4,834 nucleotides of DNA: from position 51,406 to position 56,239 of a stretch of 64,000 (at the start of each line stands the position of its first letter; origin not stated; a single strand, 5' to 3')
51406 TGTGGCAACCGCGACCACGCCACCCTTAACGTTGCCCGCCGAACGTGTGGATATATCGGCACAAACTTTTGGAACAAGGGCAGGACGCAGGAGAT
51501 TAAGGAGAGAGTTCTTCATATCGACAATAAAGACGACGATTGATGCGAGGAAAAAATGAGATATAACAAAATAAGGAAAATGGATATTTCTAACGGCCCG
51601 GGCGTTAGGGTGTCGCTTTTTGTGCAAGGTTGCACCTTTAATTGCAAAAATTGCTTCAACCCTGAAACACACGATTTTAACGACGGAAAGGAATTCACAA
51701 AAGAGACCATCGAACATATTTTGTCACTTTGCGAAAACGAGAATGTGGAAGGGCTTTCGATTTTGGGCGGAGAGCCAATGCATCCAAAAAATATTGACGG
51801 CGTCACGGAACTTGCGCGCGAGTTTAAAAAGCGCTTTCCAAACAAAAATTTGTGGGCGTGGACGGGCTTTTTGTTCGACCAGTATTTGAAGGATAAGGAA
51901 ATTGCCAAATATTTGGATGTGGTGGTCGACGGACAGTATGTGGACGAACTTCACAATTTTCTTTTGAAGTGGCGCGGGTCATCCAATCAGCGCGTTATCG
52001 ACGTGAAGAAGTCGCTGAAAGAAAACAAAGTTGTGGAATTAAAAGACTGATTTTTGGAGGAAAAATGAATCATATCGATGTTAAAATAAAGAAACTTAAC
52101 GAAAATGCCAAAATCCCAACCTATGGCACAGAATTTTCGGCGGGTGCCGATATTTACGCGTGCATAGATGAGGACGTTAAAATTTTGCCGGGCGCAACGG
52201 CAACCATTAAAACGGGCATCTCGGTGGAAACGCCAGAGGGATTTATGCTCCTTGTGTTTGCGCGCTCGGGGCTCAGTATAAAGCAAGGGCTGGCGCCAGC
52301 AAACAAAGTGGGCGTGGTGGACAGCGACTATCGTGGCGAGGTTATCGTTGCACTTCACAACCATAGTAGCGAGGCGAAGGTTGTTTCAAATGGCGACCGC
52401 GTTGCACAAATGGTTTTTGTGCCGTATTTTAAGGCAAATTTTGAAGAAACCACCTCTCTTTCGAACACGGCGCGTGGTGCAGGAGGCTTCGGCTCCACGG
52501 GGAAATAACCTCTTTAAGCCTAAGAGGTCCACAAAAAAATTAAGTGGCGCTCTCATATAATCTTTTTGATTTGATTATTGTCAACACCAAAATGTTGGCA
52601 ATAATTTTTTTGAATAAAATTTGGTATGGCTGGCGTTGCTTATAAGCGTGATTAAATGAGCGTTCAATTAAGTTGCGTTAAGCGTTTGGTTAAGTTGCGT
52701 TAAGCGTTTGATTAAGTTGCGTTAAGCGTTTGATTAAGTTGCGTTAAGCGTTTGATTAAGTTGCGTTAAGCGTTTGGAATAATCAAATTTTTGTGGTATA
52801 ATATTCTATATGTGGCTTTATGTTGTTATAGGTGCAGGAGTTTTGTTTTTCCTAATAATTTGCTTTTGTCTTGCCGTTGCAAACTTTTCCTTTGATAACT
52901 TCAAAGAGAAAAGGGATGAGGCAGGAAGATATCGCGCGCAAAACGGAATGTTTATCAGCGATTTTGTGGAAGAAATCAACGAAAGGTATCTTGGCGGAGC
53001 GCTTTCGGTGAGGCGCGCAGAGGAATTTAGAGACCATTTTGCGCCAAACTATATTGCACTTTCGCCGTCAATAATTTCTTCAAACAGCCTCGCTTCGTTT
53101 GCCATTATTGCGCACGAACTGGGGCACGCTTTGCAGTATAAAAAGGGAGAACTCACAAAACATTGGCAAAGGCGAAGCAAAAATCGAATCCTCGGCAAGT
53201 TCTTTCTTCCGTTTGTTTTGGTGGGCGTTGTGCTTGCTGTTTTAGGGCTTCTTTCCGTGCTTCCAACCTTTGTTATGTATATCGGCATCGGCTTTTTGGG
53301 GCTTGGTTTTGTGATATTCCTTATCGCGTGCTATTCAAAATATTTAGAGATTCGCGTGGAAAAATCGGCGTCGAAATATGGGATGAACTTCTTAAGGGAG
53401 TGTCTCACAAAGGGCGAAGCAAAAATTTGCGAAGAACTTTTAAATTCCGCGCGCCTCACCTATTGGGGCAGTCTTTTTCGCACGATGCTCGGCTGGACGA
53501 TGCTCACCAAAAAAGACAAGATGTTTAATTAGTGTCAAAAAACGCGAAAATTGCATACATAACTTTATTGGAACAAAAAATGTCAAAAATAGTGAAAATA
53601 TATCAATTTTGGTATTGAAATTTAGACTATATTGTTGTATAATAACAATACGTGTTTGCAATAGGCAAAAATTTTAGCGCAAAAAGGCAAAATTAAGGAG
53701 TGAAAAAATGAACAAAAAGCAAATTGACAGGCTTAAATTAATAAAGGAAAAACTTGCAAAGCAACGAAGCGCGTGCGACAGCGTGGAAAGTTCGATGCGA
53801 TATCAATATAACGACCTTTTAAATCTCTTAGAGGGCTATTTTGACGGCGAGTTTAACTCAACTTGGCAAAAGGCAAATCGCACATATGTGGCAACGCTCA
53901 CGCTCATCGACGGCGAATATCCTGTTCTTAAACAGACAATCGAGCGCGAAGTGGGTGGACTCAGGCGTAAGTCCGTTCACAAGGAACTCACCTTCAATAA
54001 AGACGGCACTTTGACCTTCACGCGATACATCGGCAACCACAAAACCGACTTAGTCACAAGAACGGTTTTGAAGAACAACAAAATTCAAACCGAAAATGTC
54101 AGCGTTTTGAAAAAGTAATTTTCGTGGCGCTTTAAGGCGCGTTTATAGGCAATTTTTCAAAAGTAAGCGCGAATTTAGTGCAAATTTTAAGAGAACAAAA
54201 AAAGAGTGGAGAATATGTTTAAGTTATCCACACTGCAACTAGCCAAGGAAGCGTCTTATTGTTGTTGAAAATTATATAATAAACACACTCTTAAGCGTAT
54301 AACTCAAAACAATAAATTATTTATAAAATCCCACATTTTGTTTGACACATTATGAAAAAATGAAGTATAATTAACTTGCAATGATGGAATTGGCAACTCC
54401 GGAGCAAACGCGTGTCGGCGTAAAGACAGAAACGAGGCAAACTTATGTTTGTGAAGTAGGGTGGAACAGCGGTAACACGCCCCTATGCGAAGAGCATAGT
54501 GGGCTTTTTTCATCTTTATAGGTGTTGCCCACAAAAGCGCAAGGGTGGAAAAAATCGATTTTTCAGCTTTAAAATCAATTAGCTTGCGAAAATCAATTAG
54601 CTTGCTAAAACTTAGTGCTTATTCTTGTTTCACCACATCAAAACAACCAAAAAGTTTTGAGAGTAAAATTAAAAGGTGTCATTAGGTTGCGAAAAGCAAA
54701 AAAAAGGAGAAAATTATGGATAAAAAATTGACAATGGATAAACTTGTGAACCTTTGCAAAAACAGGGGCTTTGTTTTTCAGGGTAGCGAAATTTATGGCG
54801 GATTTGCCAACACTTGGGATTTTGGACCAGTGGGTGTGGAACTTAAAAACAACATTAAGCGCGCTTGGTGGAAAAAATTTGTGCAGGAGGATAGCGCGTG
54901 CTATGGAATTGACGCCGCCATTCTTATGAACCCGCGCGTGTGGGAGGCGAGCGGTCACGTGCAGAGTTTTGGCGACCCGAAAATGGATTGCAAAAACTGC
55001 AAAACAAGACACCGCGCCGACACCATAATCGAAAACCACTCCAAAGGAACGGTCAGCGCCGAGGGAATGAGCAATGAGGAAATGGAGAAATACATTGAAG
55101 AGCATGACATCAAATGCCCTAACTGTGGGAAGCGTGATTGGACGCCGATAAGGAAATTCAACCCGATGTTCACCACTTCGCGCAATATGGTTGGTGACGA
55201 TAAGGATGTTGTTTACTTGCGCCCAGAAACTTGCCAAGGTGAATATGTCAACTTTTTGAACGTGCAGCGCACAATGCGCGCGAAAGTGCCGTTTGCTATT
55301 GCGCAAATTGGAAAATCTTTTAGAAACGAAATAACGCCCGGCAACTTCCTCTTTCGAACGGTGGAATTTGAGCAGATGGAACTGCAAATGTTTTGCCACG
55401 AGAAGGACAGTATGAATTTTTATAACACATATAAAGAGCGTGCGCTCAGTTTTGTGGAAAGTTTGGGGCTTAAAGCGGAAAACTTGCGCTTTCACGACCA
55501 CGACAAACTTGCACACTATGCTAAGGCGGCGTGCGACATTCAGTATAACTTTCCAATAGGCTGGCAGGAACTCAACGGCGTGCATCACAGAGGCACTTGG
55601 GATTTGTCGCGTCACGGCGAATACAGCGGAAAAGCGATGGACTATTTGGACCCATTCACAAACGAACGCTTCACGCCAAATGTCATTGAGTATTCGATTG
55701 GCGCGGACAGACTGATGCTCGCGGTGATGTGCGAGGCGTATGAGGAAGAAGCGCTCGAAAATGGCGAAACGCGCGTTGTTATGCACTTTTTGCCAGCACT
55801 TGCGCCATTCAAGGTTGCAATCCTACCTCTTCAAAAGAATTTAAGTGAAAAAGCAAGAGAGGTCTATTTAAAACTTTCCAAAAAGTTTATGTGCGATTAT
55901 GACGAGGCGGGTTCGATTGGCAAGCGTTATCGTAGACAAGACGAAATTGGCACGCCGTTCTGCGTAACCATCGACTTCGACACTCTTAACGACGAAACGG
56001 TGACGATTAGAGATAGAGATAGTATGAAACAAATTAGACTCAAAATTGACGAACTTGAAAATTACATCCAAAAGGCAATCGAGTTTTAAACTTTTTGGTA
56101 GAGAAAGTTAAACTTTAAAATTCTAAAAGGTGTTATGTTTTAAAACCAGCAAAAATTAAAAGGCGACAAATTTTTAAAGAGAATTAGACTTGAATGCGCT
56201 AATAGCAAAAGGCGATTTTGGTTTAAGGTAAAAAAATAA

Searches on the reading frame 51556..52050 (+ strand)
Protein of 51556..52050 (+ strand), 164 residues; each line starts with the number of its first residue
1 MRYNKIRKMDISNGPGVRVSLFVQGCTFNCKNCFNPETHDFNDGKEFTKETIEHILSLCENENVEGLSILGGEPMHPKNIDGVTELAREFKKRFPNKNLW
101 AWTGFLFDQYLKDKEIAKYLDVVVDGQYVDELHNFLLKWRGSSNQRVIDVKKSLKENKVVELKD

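Call 71: search_protein_families(library=pfam, proteins=[window:51556-52050:+], max_evalue=0.00001)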
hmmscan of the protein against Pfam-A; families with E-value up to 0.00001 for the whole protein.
window:51556-52050:+ (164 aa): 2 families
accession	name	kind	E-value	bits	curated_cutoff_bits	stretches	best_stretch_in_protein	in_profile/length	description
PF13353.11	Fer4_12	-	2.4e-48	164.3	22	1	13-148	2-137/137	4Fe-4S single cluster domain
PF04055.27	Radical_SAM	-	4.1e-10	40.5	29.5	1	22-158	3-140/166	Radical SAM superfamily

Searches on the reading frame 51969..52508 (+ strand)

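Call 71: search_protein_families(library=pfam, proteins=[window:51969-52508:+], max_evalue=0.00001)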
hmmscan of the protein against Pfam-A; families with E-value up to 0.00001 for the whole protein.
window:51969-52508:+ (179 aa): 1 family
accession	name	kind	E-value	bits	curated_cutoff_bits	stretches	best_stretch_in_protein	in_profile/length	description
PF00692.24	dUTPase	-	4.4e-28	98.1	22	1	46-178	2-129/129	dUTPase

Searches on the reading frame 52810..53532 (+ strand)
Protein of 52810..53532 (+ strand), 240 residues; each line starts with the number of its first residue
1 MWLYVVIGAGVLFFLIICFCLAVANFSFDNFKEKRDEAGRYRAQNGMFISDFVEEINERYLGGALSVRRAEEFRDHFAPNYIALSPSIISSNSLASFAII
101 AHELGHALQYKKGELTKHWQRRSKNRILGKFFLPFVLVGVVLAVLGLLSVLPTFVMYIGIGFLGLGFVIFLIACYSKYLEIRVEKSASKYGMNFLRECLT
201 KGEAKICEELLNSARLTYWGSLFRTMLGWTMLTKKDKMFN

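Call 71: search_protein_families(library=pfam, proteins=[window:52810-53532:+], max_evalue=0.00001)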
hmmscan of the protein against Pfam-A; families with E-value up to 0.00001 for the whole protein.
window:52810-53532:+ (240 aa): 1 family
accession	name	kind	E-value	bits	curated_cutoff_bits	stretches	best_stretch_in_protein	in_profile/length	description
PF04298.18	Zn_peptidase_2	-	2.1e-17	63.8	27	1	16-226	4-207/218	Putative neutral zinc metallopeptidase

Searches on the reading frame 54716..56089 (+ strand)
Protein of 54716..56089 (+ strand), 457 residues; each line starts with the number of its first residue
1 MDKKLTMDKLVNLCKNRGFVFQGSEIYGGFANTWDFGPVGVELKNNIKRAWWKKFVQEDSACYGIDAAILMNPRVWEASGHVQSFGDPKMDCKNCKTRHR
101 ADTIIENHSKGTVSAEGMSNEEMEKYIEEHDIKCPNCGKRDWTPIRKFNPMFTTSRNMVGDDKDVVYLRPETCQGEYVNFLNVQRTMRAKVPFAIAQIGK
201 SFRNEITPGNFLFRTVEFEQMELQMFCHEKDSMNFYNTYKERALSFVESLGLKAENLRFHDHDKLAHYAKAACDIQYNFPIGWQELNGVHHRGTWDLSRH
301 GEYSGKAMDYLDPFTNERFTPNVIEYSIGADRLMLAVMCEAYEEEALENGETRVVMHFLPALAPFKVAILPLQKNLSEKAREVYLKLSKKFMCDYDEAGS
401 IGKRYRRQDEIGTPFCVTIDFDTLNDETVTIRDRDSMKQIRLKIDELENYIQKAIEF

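Call 71: search_protein_families(library=pfam, proteins=[window:54716-56089:+], max_evalue=0.00001)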
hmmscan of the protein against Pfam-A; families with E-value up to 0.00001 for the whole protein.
window:54716-56089:+ (457 aa): 2 families
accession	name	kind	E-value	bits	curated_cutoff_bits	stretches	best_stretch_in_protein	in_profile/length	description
PF03129.25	HGTP_anticodon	-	2e-24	86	21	1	366-453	1-93/94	Anticodon binding domain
PF00587.30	tRNA-synt_2b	-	1.3e-11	45.3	29.3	1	161-338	5-176/179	tRNA synthetase class II core domain (G, H, P, S and T)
